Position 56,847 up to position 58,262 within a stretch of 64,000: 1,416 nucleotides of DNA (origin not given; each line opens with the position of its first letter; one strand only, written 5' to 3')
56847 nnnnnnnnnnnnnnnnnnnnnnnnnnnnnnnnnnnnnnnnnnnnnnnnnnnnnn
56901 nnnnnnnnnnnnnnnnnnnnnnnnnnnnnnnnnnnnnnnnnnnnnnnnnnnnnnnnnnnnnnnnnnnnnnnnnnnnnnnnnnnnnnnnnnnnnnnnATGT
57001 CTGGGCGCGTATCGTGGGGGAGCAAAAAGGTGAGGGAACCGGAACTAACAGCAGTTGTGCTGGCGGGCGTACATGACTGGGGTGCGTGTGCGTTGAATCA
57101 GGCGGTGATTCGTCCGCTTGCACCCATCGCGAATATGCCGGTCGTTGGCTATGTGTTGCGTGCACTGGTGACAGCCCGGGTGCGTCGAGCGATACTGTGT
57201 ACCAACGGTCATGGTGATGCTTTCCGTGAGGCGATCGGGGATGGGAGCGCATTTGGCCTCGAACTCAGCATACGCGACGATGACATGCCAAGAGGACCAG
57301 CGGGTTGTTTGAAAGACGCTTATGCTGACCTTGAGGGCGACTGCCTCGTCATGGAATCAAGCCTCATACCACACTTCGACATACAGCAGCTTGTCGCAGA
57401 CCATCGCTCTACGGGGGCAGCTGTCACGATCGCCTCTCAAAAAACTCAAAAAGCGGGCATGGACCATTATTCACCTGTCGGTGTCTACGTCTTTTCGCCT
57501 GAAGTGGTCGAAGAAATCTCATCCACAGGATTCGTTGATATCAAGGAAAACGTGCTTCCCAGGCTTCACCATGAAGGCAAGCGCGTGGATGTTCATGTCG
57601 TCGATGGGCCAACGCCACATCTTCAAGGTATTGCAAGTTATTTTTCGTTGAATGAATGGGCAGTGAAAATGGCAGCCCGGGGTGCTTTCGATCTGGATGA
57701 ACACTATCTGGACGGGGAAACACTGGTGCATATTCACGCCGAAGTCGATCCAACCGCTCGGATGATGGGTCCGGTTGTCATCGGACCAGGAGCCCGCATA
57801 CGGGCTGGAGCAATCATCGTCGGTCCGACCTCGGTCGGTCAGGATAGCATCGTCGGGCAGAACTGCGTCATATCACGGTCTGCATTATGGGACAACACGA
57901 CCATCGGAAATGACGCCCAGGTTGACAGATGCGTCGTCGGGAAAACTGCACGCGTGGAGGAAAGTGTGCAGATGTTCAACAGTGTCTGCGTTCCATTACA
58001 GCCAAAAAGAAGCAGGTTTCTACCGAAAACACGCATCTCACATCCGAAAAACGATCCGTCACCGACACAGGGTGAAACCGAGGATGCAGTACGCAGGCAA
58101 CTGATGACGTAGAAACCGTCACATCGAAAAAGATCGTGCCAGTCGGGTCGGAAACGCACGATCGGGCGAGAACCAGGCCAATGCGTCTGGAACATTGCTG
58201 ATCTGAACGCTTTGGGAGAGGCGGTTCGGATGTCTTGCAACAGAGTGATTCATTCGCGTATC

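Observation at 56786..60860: PEP-CTERM protein flanked by paralogous nucleotidyltransferase-like modules, one fused to a priming sugar phosphotransferase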

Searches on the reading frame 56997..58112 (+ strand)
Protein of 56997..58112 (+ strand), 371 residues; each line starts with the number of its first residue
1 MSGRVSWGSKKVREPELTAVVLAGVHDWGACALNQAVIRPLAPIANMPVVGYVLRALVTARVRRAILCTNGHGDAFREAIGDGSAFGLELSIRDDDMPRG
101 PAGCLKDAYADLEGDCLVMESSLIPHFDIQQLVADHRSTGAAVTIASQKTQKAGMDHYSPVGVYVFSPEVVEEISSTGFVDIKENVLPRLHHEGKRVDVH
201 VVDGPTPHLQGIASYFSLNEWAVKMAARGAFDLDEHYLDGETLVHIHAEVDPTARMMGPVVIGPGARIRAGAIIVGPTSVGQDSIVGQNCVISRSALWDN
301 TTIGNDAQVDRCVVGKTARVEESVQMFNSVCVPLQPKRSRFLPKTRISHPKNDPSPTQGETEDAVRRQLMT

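Call 4: search_protein_families(library=pfam, proteins=[window:56997-58112:+], max_evalue=0.1)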
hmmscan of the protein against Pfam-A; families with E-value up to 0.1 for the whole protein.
window:56997-58112:+ (371 aa): 7 families
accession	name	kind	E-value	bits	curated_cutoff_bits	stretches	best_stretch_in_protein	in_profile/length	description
PF25084.1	LbH_EIF2B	-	6.9e-13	49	54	1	250-329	12-90/105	EIF2B subunit epsilon LbH domain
PF00132.30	Hexapep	-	1.8e-09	37.3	27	2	260-293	2-35/36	Bacterial transferase hexapeptide (six repeats)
PF00483.29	NTP_transferase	-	2.4e-09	37.6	21.2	1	35-151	18-141/245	Nucleotidyl transferase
PF24894.1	Hexapep_GlmU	-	0.00011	22.6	23.3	1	276-325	33-82/104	GlmU-like, C-terminal hexapeptide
PF25087.1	GMPPB_C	-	0.00018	21.6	39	1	257-329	2-74/110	GMPPB C-terminal domain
PF25247.1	LbH_GLGC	-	0.0054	17.1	27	1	260-329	32-102/135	GLGC left-handed parallel beta-helix domain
PF12804.13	NTP_transf_3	-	0.011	16.3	27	1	40-152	17-127/160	MobA-like NTP transferase domain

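Call 5: search_protein_families(library=ncbifam, proteins=[window:56997-58112:+], max_evalue=0.1)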
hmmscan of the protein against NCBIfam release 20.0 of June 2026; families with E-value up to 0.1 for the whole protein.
window:56997-58112:+ (371 aa): 39 families (the best 25 are shown)
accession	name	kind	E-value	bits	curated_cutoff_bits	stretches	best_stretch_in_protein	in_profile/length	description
NF052502.1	man1P_GTase_Rv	exception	1.2e-32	113.1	440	2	149-330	158-334/352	mannose-1-phosphate guanylyltransferase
TIGR03992.1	Arch_glmU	subfamily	2.4e-18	66.2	292.1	2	233-321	223-311/393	bifunctional sugar-1-phosphate nucleotidylyltransferase/acetyltransferase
TIGR01208.1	rmlA_long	equivalog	3.1e-15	55.9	320.25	2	155-326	163-337/353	glucose-1-phosphate thymidylyltransferase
NF010935.0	PRK14355.1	equivalog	2.6e-10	39.5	718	2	17-150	4-135/459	bifunctional UDP-N-acetylglucosamine diphosphorylase/glucosamine-1-phosphate N-acetyltransferase GlmU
NF041173.1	Sug_nt_acttase_Thmprot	equivalog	2e-09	36.9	600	1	232-320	222-310/405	bifunctional sugar-1-phosphate nucleotidylyltransferase/acetyltransferase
TIGR02091.1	glgC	equivalog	7e-09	35.2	424.9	1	153-326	185-362/364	glucose-1-phosphate adenylyltransferase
TIGR01207.1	rmlA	equivalog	4e-08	32.7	360.65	1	20-143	3-131/286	glucose-1-phosphate thymidylyltransferase RfbA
NF010938.0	PRK14358.1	equivalog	5.4e-08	31.8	500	1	30-151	18-139/481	bifunctional N-acetylglucosamine-1-phosphate uridyltransferase/glucosamine-1-phosphate acetyltransferase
TIGR01173.1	glmU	equivalog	3e-07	29.7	366.85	1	255-320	258-323/452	bifunctional UDP-N-acetylglucosamine diphosphorylase/glucosamine-1-phosphate N-acetyltransferase GlmU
NF002060.0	PRK00892.1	subfamily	3.3e-07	29.7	207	1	239-318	99-180/345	UDP-3-O-(3-hydroxymyristoyl)glucosamine N-acyltransferase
NF010934.1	PRK14354.1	equivalog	7.9e-07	27.9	450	1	210-319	221-321/447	bifunctional UDP-N-acetylglucosamine diphosphorylase/glucosamine-1-phosphate N-acetyltransferase GlmU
NF002023.0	PRK00844.1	subfamily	1.1e-06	27.8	458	1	260-325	317-380/408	glucose-1-phosphate adenylyltransferase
TIGR03570.1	NeuD_NnaD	subfamily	3.1e-06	26.9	160.8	1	240-307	134-201/202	NeuD/PglB/VioB family sugar acetyltransferase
NF041874.1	EPS_EpsC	equivalog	4.6e-06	26.5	150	1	261-309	115-163/168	serine O-acetyltransferase EpsC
TIGR03991.1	alt_bact_glmU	hypoth_equivalog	6e-06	25.8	225.3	1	239-288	199-248/394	UDP-N-acetylglucosamine diphosphorylase/glucosamine-1-phosphate N-acetyltransferase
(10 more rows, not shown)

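Call 13: search_solved_structures(query=window:56997-58112:+, max_evalue=0.01, show_alignments=3)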
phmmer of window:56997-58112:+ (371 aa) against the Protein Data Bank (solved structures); distinct sequences matched with E-value up to 0.01: 51.
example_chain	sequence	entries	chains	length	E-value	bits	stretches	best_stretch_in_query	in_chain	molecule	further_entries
7whr_B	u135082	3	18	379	6.9e-16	61.1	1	18-320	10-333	Nucleotidyl transferase family protein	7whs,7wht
8x7s_B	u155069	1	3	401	1e-12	50.7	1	147-316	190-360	UTP--glucose-1-phosphate uridylyltransferase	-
6i3m_G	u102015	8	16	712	6.6e-11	44.8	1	14-134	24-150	Translation initiation factor eIF-2B subunit epsilon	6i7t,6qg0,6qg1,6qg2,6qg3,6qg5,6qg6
7d72_K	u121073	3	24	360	3.4e-09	39.1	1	19-151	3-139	Mannose-1-phosphate guanyltransferase beta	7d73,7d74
7x8j_A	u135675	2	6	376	1.7e-08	36.8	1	19-151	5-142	Mannose-1-phosphate guanylyltransferase 1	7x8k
8yre_D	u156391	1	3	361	1.9e-08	36.7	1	20-151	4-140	Mannose-1-phosphate guanylyltransferase 1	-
1lvw_A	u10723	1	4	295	1.1e-07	34.1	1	18-105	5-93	glucose-1-phosphate thymidylyltransferase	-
1mc3_A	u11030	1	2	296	2e-07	33.3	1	18-123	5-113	GLUCOSE-1-PHOSPHATE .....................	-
5b04_I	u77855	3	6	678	2.3e-07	33.1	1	262-324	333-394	Probable translation initiation factor eIF-2B subunit epsilon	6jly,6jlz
3pkq_A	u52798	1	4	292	3.8e-07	32.4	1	20-143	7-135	Glucose-1-phosphate thymidylyltransferase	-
4y7t_A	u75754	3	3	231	1.5e-06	30.4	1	35-134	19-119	Nucleotidyl transferase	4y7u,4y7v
1mp3_A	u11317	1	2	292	1.6e-06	30.4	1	20-144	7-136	GLUCOSE-1-PHOSPHATE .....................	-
3zlk_A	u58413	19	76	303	1.6e-06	30.3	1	20-144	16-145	GLUCOSE-1-PHOSPHATE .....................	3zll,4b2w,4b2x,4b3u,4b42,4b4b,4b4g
4arw_A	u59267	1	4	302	1.7e-06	30.3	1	20-144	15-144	GLUCOSE-1-PHOSPHATE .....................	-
1fxo_A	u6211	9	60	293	1.7e-06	30.2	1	20-144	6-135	GLUCOSE-1-PHOSPHATE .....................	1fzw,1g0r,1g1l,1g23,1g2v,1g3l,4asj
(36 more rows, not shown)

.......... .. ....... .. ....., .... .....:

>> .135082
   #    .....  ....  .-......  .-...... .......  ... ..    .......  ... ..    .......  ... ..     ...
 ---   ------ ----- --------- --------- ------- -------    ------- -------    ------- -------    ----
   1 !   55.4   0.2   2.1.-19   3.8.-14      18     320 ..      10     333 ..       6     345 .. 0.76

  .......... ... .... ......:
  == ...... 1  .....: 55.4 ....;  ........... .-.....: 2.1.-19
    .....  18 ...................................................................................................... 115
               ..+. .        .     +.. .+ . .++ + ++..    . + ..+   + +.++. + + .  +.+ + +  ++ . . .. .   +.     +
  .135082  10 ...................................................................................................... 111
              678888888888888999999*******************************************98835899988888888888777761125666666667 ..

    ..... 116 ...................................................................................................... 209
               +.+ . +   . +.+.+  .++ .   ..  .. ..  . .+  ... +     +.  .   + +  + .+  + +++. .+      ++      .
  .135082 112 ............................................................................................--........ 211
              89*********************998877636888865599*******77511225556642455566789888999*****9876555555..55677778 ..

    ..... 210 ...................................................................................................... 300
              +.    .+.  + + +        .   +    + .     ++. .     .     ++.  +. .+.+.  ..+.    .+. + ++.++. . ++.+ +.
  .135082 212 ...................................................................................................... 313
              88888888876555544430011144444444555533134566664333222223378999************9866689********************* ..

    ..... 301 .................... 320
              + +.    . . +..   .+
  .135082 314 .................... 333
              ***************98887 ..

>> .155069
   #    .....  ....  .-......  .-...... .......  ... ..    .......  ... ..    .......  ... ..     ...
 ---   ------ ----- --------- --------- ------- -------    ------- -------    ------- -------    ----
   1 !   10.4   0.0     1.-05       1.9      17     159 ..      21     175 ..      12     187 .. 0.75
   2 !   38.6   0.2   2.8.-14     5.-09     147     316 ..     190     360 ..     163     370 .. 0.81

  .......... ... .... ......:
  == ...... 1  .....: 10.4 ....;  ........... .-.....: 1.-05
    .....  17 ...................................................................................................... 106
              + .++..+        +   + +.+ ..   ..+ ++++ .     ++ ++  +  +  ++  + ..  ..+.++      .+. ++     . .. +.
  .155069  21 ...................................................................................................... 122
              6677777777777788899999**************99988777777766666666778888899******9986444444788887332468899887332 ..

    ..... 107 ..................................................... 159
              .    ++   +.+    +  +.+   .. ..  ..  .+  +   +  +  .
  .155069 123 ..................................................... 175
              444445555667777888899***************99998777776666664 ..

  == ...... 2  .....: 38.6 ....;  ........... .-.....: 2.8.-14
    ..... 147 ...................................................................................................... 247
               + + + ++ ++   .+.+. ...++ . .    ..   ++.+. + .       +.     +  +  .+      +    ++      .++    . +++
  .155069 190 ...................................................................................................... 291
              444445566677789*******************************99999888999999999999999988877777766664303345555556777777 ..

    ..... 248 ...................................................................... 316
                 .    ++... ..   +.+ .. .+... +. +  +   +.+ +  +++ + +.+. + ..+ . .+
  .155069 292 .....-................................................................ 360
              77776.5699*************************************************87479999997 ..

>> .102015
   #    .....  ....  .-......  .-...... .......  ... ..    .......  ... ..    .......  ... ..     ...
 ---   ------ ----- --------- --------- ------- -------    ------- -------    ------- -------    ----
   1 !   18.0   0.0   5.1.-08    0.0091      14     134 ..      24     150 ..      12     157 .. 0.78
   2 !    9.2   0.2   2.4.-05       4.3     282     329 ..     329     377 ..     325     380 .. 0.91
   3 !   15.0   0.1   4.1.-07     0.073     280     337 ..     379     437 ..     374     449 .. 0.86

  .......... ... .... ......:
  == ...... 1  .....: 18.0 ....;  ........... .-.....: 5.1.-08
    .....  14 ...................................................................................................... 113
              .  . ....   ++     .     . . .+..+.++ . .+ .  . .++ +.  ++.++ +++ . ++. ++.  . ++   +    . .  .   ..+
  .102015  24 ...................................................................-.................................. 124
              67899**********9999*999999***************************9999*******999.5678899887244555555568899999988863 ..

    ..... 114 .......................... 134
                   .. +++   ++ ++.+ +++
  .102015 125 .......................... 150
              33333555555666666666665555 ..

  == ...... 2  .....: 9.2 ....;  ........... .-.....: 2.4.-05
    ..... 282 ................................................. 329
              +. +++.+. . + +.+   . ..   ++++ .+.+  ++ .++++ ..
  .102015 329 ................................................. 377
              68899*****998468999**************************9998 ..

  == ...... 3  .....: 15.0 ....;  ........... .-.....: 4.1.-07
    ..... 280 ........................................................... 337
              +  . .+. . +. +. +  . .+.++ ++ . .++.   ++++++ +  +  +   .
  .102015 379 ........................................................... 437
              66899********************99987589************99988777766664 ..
